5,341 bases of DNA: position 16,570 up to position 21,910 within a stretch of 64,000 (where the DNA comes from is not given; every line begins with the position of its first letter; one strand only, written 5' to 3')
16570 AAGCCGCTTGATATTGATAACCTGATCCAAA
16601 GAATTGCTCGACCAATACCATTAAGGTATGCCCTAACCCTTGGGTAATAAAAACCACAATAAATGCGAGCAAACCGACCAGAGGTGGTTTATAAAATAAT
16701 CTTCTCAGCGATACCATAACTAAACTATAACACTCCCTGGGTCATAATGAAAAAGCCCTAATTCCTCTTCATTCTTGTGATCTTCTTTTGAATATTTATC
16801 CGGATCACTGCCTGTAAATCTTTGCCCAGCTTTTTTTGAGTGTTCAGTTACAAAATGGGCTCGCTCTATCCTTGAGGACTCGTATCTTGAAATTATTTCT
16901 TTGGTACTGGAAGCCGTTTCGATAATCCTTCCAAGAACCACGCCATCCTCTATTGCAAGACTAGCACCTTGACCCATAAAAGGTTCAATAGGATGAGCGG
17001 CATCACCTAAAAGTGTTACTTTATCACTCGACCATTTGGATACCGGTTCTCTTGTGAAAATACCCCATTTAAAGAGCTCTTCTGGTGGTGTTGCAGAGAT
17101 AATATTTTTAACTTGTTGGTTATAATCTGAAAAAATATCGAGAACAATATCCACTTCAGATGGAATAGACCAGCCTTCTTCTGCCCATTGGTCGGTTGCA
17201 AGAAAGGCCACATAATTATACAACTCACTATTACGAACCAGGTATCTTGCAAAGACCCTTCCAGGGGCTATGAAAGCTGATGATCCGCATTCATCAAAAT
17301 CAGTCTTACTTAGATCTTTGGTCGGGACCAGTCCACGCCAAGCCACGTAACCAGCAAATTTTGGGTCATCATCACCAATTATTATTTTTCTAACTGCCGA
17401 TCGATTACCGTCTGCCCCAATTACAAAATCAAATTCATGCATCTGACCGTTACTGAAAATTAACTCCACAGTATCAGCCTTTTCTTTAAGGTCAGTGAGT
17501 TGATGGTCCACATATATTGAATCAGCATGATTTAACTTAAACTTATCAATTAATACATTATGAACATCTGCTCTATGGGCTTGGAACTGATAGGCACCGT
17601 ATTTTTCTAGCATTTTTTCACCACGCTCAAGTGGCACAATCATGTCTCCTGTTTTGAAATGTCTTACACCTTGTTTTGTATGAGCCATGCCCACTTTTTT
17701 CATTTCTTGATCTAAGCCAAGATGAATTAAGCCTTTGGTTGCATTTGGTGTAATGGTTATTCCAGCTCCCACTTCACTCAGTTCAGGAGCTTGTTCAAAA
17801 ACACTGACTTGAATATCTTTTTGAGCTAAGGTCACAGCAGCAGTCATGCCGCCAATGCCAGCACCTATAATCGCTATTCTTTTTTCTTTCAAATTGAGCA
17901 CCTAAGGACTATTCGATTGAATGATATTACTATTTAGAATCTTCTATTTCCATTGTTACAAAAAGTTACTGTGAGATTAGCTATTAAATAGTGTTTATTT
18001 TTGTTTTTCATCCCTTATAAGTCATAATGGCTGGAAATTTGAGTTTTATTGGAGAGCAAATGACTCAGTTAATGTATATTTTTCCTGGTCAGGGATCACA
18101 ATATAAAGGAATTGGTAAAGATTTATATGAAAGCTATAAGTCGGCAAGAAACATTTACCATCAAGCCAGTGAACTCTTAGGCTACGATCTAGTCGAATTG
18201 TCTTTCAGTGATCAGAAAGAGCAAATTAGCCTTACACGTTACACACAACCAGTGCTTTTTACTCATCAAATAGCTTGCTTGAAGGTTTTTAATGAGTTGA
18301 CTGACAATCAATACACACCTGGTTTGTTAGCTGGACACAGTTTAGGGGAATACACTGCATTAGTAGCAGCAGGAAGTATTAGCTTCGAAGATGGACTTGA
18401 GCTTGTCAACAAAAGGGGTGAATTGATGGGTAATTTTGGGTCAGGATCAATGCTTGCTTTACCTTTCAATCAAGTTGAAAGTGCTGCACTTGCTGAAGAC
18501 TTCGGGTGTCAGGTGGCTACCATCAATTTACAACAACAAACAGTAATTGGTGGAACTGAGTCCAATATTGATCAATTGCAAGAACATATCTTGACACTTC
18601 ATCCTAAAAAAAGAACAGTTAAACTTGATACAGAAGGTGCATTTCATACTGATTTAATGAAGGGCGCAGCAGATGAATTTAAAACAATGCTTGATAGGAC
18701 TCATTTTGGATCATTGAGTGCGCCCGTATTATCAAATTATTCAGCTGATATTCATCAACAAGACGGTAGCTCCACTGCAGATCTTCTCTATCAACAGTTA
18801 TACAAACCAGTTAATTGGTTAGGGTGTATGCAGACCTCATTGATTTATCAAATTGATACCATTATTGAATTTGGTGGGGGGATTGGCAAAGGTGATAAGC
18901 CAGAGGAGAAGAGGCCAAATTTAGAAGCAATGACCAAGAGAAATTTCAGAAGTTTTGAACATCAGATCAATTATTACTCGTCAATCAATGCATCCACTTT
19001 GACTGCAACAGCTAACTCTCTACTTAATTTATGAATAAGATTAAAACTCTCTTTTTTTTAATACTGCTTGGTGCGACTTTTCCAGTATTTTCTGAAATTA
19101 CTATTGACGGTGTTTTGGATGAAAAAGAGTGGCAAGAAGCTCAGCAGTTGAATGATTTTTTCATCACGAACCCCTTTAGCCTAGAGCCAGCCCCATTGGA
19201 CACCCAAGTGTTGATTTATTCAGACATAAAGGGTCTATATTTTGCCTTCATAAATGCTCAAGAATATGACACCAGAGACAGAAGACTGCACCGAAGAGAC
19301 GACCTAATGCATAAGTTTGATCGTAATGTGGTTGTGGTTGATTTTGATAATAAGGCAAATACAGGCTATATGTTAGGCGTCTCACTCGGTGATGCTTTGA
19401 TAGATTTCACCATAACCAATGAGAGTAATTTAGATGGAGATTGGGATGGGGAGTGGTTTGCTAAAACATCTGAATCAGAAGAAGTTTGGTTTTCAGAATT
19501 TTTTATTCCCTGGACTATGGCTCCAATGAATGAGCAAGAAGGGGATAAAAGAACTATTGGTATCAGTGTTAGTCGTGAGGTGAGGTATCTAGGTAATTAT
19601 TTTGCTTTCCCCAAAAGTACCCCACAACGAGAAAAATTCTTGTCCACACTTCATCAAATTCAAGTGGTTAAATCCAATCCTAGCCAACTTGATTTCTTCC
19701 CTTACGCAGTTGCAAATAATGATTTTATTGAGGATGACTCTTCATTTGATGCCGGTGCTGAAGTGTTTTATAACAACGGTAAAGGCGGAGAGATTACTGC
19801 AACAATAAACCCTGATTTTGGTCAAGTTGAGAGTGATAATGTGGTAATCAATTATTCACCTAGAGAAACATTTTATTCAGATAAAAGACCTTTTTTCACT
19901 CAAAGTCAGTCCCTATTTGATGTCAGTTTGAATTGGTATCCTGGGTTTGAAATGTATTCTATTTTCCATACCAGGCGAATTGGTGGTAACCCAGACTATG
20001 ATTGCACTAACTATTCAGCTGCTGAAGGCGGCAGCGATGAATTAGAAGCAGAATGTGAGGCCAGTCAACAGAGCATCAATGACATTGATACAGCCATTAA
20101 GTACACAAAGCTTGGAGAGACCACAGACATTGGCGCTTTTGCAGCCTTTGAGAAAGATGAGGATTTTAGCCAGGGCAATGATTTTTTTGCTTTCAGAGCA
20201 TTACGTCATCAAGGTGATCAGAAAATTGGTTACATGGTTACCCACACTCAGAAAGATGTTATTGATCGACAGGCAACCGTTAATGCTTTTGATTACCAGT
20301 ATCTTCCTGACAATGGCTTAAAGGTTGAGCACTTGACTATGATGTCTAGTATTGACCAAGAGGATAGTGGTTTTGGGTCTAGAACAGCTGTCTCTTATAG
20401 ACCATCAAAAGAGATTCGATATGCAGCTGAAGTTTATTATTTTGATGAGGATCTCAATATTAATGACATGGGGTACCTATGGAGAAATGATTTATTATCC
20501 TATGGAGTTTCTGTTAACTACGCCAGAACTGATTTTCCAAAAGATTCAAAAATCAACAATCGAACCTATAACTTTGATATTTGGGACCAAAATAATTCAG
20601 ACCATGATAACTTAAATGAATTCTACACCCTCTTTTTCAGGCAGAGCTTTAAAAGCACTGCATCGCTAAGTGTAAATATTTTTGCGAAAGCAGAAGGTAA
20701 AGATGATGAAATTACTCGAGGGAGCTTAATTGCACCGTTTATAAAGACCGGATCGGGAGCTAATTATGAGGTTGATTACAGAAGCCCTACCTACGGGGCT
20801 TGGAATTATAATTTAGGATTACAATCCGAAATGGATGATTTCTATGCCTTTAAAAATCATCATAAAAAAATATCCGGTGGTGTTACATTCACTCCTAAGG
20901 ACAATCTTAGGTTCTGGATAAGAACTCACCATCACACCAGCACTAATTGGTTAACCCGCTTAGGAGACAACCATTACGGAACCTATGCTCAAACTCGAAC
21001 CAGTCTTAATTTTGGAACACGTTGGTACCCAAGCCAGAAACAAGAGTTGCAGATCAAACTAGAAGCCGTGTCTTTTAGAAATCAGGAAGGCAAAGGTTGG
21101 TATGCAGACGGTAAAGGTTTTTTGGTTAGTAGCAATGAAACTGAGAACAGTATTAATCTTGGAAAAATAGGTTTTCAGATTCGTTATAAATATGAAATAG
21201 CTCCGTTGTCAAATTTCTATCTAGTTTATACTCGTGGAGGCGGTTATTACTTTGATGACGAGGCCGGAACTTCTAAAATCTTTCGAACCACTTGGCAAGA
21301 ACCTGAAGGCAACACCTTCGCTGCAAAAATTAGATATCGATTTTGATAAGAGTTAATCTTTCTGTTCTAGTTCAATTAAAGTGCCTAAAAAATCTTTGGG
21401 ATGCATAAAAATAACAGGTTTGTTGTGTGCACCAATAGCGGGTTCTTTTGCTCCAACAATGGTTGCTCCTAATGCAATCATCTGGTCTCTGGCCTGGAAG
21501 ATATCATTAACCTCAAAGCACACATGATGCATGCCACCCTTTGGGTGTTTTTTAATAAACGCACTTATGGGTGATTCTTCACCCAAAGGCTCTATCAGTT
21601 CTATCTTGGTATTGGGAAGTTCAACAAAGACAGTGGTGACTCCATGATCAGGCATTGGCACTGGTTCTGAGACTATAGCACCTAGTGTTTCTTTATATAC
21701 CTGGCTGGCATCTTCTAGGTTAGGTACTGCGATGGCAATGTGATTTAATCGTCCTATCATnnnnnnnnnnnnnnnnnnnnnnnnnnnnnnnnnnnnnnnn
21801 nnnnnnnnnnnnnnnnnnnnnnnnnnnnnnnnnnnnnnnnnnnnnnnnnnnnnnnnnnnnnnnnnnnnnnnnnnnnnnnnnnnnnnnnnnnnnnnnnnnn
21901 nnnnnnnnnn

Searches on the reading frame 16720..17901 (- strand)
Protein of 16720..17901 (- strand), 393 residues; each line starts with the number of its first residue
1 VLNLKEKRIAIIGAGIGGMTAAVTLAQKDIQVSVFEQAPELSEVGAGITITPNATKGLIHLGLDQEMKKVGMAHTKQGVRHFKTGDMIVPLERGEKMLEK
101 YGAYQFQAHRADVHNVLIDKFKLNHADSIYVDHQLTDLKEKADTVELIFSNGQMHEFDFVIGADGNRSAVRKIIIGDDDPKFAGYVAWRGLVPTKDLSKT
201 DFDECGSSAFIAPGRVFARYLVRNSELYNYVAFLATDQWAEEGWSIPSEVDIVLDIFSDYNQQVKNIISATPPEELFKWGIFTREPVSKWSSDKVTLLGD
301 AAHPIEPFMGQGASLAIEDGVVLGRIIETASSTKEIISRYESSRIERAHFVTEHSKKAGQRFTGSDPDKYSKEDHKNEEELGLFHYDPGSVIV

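Call 34: search_protein_families(library=pfam, max_evalue=0.00001, proteins=[window:16720-17901:-])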
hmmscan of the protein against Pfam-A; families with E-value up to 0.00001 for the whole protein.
window:16720-17901:- (393 aa): 4 families
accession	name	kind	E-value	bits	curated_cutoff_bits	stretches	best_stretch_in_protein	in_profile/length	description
PF01494.25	FAD_binding_3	-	3e-25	89.6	22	1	9-353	4-347/349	FAD binding domain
PF13450.12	NAD_binding_8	-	2.9e-07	31.1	21.9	1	11-41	1-31/68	NAD(P)-binding Rossmann-like domain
PF04820.20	Trp_halogenase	-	4.5e-07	29.5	21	0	8-129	1-120/458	Tryptophan halogenase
PF07992.20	Pyr_redox_2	-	7.6e-06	26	26.1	0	8-60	2-54/291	Pyridine nucleotide-disulphide oxidoreductase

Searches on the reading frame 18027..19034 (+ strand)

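Call 34: search_protein_families(library=pfam, max_evalue=0.00001, proteins=[window:18027-19034:+])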
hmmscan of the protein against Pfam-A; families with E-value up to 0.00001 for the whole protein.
window:18027-19034:+ (335 aa): 1 family
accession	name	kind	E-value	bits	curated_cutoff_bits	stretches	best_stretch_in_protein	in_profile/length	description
PF00698.26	Acyl_transf_1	-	2.8e-26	93.2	32.7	1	16-243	1-227/319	Acyl transferase domain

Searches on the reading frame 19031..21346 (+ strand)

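Call 34: search_protein_families(library=pfam, max_evalue=0.00001, proteins=[window:19031-21346:+])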
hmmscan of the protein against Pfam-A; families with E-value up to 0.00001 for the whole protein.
window:19031-21346:+ (771 aa): 1 family
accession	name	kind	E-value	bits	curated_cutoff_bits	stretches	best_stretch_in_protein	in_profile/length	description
PF19313.5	DUF5916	-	6.8e-20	71.8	22.6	2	217-326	2-103/572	Domain of unknown function (DUF5916)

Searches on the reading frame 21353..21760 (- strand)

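Call 16: search_protein_families(library=pfam, max_evalue=0.00001, proteins=[window:21353-21760:-])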
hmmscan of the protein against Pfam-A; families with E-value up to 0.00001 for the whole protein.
window:21353-21760:- (135 aa): 3 families
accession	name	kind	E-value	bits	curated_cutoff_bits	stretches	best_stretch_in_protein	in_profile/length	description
PF13669.12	Glyoxalase_4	-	7e-21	75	27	1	6-118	1-109/109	Glyoxalase/Bleomycin resistance protein/Dioxygenase superfamily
PF00903.31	Glyoxalase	-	9.5e-12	45.8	20.6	1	4-108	1-102/121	Glyoxalase/Bleomycin resistance protein/Dioxygenase superfamily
PF13468.12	Glyoxalase_3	-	3.3e-07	30.9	25.1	1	5-100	1-101/176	Glyoxalase-like domain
